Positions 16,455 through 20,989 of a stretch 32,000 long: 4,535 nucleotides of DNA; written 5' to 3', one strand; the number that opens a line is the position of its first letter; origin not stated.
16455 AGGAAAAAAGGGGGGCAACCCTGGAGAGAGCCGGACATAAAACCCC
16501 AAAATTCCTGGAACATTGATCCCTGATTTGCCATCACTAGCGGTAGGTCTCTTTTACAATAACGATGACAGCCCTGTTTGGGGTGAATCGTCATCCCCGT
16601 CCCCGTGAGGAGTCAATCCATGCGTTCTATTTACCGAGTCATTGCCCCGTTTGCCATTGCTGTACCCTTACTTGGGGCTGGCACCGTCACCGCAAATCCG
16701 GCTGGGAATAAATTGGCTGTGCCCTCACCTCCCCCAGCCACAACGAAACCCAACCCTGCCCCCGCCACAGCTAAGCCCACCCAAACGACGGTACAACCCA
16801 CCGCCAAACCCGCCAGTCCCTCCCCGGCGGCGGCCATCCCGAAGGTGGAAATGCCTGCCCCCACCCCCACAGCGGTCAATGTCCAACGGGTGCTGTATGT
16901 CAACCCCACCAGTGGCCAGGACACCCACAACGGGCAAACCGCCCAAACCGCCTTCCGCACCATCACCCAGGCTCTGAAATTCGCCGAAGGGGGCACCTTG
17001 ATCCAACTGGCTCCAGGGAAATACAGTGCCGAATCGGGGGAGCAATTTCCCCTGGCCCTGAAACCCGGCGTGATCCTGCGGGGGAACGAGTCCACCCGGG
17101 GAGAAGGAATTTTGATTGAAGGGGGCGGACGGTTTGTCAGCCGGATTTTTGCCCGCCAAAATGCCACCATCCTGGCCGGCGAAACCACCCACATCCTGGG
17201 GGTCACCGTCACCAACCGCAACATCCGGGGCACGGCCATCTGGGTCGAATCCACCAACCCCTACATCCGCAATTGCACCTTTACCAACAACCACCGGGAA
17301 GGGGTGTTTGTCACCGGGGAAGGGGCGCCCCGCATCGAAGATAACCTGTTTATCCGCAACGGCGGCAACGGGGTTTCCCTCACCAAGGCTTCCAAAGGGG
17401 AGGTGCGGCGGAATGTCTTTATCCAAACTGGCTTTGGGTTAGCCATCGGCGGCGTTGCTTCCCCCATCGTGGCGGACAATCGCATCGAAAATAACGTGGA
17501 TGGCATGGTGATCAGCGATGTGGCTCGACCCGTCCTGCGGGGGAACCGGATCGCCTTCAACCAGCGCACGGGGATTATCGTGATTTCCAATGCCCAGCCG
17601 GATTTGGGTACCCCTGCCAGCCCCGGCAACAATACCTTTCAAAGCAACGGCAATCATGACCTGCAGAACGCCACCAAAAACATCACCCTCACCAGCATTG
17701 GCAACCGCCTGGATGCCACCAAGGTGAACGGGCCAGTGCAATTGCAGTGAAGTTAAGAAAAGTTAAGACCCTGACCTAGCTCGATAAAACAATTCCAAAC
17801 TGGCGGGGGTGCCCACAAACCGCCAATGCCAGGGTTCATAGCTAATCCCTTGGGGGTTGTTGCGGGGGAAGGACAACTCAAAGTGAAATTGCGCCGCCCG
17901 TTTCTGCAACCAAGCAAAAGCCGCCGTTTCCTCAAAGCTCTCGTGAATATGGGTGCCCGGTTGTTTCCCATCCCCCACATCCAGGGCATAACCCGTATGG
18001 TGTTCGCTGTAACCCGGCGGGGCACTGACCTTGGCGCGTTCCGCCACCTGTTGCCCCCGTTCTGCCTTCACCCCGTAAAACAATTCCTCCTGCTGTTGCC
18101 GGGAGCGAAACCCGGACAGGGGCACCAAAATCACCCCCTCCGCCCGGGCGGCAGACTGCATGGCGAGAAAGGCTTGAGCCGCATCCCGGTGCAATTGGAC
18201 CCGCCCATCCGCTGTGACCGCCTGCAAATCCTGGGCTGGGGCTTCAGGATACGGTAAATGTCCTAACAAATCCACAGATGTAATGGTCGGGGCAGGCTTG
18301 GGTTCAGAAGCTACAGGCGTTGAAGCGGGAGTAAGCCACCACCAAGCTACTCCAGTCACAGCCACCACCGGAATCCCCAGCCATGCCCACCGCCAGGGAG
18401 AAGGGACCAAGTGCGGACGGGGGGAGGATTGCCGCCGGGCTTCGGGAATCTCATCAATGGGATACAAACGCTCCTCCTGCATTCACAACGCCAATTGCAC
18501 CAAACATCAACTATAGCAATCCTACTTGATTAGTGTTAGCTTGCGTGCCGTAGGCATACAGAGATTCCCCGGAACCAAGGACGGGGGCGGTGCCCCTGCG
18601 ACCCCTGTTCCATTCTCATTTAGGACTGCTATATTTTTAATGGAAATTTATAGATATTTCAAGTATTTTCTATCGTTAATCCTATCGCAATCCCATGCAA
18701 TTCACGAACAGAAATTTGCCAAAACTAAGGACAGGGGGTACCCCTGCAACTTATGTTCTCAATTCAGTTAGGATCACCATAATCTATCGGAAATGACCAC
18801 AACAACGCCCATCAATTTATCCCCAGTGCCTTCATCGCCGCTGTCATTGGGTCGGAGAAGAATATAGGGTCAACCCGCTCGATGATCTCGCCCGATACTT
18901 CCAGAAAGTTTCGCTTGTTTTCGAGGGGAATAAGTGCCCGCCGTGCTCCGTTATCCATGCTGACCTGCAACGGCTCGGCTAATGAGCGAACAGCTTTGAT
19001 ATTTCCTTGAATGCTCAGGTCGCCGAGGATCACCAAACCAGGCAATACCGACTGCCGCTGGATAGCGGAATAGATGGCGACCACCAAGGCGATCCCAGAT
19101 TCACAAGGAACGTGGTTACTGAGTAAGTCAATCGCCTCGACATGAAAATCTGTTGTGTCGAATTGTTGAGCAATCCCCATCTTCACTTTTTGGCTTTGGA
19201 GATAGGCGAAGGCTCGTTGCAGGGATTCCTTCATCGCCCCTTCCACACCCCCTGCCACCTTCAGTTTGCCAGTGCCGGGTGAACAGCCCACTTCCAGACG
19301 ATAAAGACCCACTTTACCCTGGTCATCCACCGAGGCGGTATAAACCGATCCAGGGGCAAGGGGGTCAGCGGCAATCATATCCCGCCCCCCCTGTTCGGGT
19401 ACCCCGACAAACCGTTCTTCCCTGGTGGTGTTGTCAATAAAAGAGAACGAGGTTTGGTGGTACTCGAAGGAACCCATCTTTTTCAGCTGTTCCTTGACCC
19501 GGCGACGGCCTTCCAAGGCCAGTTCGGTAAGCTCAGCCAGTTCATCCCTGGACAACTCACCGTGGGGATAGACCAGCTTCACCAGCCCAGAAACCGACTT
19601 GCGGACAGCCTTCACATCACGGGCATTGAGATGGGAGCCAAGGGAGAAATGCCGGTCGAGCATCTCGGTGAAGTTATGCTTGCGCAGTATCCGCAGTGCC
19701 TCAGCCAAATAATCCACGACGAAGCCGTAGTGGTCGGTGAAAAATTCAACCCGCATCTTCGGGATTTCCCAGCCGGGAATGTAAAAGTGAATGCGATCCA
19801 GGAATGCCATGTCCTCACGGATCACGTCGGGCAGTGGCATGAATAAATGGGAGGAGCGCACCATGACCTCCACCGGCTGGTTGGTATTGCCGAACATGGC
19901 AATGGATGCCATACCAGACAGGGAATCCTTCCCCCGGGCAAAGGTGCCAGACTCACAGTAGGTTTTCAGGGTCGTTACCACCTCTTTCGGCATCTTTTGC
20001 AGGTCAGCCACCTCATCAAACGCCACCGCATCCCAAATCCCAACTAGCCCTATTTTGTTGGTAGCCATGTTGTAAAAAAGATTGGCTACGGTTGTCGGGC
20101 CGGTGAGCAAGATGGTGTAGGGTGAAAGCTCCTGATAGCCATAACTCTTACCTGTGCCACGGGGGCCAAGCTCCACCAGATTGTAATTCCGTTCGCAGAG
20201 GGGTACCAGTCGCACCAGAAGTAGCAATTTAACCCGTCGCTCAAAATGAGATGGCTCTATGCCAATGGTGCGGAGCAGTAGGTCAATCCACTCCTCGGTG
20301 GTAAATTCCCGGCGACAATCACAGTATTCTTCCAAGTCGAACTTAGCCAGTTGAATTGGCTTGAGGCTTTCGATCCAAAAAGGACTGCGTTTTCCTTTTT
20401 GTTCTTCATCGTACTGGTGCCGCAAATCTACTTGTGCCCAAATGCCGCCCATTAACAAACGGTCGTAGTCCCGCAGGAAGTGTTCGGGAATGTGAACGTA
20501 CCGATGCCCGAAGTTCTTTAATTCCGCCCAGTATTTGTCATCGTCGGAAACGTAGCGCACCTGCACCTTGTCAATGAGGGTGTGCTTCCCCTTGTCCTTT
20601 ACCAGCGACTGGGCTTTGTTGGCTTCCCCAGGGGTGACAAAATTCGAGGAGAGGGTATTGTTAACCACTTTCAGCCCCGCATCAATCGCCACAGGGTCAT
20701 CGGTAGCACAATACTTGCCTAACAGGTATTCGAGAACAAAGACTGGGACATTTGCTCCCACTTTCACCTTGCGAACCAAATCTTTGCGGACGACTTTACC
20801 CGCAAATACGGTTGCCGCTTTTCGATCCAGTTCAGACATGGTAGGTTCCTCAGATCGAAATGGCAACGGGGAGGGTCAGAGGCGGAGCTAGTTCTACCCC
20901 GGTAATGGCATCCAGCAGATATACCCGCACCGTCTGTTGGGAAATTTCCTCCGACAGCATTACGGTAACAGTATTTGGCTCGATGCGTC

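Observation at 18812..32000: Type 1 BREX operon with PIN/Phd toxin-antitoxin cassettes inserted at both internal gene junctions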

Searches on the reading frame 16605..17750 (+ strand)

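Call 36: search_protein_families(library=pfam, proteins=[window:16605-17750:+], max_evalue=0.001)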
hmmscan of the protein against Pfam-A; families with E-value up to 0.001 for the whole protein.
window:16605-17750:+ (381 aa): 3 families
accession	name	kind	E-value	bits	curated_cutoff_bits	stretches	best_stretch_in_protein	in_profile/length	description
PF07602.17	DUF1565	-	2e-42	145.7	20.3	1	103-371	2-252/257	Protein of unknown function (DUF1565)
PF13229.12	Beta_helix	-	1.9e-20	73.5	25.9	1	212-358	3-147/158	Right handed beta helix region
PF05048.19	NosD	-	2.1e-13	50.7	23.6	1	171-348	5-173/212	Periplasmic copper-binding protein (NosD)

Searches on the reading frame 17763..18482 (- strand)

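Call 36: search_protein_families(library=pfam, proteins=[window:17763-18482:-], max_evalue=0.001)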
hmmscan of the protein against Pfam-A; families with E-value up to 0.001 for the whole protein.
window:17763-18482:- (239 aa): 1 family
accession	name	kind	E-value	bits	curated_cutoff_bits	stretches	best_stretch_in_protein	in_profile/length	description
PF02557.22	VanY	-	1.5e-44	151.5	25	1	95-224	2-131/132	D-alanyl-D-alanine carboxypeptidase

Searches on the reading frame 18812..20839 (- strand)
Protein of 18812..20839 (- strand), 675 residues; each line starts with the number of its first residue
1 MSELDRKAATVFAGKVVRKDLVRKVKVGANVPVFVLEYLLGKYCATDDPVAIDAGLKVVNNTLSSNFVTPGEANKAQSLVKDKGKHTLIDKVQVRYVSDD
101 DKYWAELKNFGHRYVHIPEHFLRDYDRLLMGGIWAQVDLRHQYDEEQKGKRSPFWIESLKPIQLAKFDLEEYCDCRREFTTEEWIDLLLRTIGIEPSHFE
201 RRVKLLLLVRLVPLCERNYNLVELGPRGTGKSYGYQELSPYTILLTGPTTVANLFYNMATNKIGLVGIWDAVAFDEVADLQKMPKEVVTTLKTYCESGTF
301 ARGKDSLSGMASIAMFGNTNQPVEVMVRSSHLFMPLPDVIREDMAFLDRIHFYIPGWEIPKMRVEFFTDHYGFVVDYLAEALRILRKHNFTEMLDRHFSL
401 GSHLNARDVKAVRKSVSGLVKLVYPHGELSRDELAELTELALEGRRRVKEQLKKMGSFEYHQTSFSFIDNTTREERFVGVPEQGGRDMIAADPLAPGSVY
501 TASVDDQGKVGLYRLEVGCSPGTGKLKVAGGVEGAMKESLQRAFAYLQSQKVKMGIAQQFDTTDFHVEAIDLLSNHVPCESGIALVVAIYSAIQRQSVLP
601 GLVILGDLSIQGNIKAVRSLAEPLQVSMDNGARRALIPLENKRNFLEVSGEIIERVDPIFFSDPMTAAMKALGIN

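Call 4: search_protein_families(library=pfam, proteins=[window:18812-20839:-], max_evalue=0.01)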
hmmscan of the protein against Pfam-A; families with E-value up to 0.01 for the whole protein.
window:18812-20839:- (675 aa): 4 families
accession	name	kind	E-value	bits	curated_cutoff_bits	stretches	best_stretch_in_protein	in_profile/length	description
PF13337.12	BrxL_ATPase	-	2.2e-131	437.7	25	1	154-466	1-313/313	Lon-like protease BrxL-like, ATPase domain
PF20442.3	BrxL_N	-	2e-44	151.2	28.2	1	11-140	2-131/132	BREX system Lon protease-like protein BrxL N-terminal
PF05362.19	Lon_C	-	5.3e-16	59.2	21.1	1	514-660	44-191/205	Lon protease (S16) C-terminal proteolytic domain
PF13541.12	ChlI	-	2.9e-06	27.6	27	1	516-641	2-121/121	Subunit ChlI of Mg-chelatase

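Call 9: search_protein_families(library=padloc, proteins=[window:18812-20839:-], max_evalue=0.001)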
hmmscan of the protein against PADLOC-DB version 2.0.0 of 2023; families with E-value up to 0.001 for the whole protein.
window:18812-20839:- (675 aa): 5 families
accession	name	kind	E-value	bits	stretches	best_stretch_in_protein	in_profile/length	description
PDLC02506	BrxL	-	6.9e-287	951.3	1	2-674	6-679/680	BrxL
PDLC02508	BrxL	-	8.8e-191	633.7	1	1-482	1-479/698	BrxL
PDLC02509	BrxL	-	5.4e-117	389.6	2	148-475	193-525/535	BrxL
PDLC02505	BrxL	-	1.3e-73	246.5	1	1-462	1-470/482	BrxL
PDLC02507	BrxL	-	2.5e-50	169.7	1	5-447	15-455/482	BrxL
